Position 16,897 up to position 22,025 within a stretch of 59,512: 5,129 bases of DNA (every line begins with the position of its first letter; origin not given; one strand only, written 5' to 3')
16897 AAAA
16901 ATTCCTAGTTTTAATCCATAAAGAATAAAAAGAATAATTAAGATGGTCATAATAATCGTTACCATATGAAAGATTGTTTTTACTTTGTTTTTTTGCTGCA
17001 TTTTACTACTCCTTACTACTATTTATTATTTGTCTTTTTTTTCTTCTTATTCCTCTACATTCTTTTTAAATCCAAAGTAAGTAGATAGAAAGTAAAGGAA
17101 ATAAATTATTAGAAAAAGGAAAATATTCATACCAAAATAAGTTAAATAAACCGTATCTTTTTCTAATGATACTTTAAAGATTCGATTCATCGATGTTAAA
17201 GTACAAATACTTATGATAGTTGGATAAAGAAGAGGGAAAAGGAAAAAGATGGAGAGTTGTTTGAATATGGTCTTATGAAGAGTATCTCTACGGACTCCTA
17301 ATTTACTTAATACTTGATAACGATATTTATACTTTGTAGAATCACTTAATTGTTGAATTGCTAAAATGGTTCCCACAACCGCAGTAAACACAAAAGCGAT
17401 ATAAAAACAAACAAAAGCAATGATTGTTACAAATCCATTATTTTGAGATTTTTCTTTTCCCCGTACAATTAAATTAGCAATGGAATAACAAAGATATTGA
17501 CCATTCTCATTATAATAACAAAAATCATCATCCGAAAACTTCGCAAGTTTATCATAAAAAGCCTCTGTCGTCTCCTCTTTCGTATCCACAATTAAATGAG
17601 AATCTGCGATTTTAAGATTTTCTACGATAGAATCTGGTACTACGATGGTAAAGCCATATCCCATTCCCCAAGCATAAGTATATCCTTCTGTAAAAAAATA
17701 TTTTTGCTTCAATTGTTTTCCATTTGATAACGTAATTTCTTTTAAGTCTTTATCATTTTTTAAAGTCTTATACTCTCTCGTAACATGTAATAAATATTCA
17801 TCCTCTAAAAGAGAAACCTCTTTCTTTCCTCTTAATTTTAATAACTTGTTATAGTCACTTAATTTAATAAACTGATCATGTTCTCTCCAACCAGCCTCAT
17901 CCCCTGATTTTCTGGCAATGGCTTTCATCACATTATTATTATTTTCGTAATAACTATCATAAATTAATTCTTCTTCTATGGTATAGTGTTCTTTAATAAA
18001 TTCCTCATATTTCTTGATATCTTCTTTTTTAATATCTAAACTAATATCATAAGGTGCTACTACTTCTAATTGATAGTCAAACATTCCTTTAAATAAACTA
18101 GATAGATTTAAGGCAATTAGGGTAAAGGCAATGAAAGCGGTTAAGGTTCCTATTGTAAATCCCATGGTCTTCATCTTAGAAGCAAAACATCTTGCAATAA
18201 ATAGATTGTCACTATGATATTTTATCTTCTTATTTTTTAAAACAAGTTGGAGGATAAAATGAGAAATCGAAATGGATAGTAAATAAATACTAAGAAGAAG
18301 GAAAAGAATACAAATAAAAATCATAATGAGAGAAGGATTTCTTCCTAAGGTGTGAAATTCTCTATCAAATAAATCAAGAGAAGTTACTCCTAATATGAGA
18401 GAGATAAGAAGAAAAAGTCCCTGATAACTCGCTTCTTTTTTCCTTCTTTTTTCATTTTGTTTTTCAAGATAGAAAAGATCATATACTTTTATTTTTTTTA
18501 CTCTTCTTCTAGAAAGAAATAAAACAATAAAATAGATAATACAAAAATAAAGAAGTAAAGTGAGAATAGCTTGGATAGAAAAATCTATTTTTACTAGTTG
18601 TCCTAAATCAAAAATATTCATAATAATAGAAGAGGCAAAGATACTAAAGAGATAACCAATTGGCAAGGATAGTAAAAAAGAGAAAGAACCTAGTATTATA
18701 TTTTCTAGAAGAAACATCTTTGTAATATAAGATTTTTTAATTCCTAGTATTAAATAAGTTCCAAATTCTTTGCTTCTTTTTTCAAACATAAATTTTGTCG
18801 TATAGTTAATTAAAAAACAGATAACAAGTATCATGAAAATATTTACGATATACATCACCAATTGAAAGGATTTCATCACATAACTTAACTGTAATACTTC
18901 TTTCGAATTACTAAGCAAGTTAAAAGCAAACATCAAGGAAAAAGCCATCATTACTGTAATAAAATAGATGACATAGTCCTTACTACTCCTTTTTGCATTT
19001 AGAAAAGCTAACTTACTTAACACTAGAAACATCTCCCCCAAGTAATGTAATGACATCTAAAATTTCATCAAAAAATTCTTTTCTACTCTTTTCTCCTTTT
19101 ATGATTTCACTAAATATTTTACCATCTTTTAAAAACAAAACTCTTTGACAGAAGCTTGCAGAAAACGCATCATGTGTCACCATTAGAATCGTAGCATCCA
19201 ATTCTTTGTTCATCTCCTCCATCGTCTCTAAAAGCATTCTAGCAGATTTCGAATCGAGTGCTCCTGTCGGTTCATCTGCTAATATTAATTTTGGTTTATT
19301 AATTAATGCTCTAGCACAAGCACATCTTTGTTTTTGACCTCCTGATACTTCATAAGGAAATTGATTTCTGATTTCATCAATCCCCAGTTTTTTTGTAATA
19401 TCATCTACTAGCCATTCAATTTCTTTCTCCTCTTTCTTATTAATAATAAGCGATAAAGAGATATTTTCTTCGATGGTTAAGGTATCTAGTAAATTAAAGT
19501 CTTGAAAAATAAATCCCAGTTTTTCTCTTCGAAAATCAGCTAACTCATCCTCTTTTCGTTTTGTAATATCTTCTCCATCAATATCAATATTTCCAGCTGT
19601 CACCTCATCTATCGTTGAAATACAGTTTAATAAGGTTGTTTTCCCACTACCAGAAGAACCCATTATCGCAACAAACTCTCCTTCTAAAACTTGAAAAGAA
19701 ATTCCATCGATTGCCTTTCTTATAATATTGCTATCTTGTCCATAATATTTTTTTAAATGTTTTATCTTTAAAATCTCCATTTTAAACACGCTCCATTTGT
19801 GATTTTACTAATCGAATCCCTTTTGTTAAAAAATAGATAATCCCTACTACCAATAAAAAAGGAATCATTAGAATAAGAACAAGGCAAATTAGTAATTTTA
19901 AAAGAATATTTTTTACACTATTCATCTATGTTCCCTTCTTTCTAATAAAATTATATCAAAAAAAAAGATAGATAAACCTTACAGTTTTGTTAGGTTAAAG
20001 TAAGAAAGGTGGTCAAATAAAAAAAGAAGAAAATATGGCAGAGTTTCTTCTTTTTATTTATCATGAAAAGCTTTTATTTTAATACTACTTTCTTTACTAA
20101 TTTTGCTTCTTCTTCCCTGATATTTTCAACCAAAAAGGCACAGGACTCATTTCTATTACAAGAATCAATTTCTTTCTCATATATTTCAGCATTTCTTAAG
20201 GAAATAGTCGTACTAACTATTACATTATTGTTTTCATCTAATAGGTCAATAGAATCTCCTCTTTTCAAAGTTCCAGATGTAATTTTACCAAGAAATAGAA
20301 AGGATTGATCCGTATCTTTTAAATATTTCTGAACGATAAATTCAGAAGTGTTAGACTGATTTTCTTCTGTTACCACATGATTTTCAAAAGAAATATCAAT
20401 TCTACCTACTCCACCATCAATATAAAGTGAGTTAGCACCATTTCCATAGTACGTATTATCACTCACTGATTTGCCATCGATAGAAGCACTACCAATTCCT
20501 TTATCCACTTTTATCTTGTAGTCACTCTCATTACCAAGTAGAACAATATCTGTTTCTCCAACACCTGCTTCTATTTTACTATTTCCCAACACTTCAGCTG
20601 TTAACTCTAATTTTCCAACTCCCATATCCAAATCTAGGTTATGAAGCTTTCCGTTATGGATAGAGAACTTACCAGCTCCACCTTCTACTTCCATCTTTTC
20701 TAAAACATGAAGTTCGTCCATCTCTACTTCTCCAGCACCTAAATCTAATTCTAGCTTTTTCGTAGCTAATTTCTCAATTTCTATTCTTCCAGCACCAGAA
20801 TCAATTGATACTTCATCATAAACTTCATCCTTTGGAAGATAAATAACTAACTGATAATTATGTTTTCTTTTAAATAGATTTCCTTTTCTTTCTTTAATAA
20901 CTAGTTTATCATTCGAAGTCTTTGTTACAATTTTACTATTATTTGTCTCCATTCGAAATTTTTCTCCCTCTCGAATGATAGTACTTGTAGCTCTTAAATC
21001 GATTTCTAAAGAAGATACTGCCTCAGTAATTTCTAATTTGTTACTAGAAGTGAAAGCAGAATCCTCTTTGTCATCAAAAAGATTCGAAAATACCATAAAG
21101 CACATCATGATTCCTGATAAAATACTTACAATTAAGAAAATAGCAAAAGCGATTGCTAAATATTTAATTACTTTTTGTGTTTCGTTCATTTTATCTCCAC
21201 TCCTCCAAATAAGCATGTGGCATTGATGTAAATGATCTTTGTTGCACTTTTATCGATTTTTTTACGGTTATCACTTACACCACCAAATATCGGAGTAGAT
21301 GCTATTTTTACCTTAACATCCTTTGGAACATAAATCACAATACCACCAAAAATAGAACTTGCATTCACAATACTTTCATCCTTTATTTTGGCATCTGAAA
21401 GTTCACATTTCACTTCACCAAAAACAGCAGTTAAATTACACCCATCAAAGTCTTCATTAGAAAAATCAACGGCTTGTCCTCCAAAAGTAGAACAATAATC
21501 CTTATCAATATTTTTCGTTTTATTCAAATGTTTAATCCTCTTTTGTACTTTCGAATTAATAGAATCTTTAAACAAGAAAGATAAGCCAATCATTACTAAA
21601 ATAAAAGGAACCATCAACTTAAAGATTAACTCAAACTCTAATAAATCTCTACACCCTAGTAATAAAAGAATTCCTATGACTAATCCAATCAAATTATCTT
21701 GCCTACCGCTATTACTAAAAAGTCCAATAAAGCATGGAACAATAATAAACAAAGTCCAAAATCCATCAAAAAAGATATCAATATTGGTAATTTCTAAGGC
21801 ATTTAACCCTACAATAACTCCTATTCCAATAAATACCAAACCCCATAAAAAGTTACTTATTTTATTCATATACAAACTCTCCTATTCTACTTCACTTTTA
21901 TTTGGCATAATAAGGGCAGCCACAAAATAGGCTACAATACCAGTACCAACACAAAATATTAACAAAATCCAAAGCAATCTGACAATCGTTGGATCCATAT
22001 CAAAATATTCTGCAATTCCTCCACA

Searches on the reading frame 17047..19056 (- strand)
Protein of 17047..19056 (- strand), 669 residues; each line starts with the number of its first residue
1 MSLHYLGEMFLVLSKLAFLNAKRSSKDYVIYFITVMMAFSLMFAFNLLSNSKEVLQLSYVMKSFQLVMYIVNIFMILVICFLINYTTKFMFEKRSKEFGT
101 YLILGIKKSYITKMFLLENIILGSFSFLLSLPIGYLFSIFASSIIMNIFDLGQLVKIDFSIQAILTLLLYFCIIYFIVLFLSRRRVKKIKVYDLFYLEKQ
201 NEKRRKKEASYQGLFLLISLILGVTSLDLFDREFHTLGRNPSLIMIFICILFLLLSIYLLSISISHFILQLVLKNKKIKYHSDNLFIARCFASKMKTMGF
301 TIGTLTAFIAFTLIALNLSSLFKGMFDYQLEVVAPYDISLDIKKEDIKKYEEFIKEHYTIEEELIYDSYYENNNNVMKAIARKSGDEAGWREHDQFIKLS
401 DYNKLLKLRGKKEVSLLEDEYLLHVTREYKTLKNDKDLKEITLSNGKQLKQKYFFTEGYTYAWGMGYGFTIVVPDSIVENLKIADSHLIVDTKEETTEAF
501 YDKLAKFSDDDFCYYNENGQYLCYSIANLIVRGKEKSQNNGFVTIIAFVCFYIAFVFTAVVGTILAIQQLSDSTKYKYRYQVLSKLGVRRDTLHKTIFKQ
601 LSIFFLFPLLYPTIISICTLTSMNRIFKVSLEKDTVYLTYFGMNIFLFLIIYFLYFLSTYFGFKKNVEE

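Call 63: search_protein_families(library=pfam, max_evalue=0.01, proteins=[window:17047-19056:-])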
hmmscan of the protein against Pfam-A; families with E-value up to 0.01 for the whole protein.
window:17047-19056:- (669 aa): 1 family
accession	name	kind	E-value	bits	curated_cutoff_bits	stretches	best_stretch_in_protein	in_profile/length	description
PF02687.27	FtsX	-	2e-14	54.1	25.5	1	70-190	2-119/120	FtsX-like permease C-terminal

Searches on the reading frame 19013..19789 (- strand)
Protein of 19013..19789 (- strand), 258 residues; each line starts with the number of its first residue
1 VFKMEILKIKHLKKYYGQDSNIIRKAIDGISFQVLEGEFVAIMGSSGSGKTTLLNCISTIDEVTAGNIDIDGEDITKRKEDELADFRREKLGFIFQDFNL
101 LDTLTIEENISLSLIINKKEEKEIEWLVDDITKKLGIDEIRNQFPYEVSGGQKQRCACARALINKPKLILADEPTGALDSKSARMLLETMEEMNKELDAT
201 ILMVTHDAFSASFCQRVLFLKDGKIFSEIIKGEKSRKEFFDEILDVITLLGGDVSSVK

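Call 63: search_protein_families(library=pfam, max_evalue=0.01, proteins=[window:19013-19789:-])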
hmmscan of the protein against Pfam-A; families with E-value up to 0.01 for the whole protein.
window:19013-19789:- (258 aa): 9 families
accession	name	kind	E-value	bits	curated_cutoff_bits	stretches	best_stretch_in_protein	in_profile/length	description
PF00005.33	ABC_tran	-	1.1e-35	123.6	25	1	28-175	2-136/137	ABC transporter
PF13304.12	AAA_21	-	3.7e-07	31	27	1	39-111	1-83/304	AAA domain, putative AbiEii toxin, Type IV TA system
PF02463.25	SMC_N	-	0.00031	20.7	40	1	36-208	23-201/220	RecF/RecN/SMC N terminal domain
PF03193.22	RsgA_GTPase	-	0.00039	20.7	30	1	33-68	102-137/174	RsgA GTPase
PF13476.12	AAA_23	-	0.00052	21.1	27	1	30-198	15-174/201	AAA domain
PF13481.12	AAA_25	-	0.00062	19.9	27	0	36-54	32-50/195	AAA domain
PF01949.23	Endo_dU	-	0.0009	19.1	32.7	1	48-141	19-122/182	Endonuclease dU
PF13555.12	AAA_29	-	0.0016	18.6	27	1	37-60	23-45/61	P-loop containing region of AAA domain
PF01926.29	MMR_HSR1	-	0.0039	17.7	21.9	0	40-107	2-58/113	50S ribosome-binding GTPase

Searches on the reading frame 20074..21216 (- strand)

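Call 84: search_protein_families(library=pfam, max_evalue=0.0001, proteins=[window:20074-21216:-])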
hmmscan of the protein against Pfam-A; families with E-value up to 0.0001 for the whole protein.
window:20074-21216:- (380 aa): 1 family
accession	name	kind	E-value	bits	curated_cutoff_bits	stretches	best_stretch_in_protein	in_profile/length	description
PF13349.12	DUF4097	-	1.7e-10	41.2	22.9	1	68-240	2-185/247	Toastrack DUF4097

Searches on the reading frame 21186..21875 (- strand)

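Call 84: search_protein_families(library=pfam, max_evalue=0.0001, proteins=[window:21186-21875:-])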
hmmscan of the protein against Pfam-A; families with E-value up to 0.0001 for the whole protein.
window:21186-21875:- (229 aa): 2 families
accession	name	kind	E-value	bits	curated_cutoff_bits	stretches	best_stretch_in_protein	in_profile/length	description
PF22570.1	LiaF-TM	-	3.4e-11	44.3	27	1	10-105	1-95/98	LiaF transmembrane domain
PF09922.15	LiaF-like_C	-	6.4e-10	39.4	29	1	131-209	2-81/114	Cell wall-active antibiotics response LiaF, C-terminal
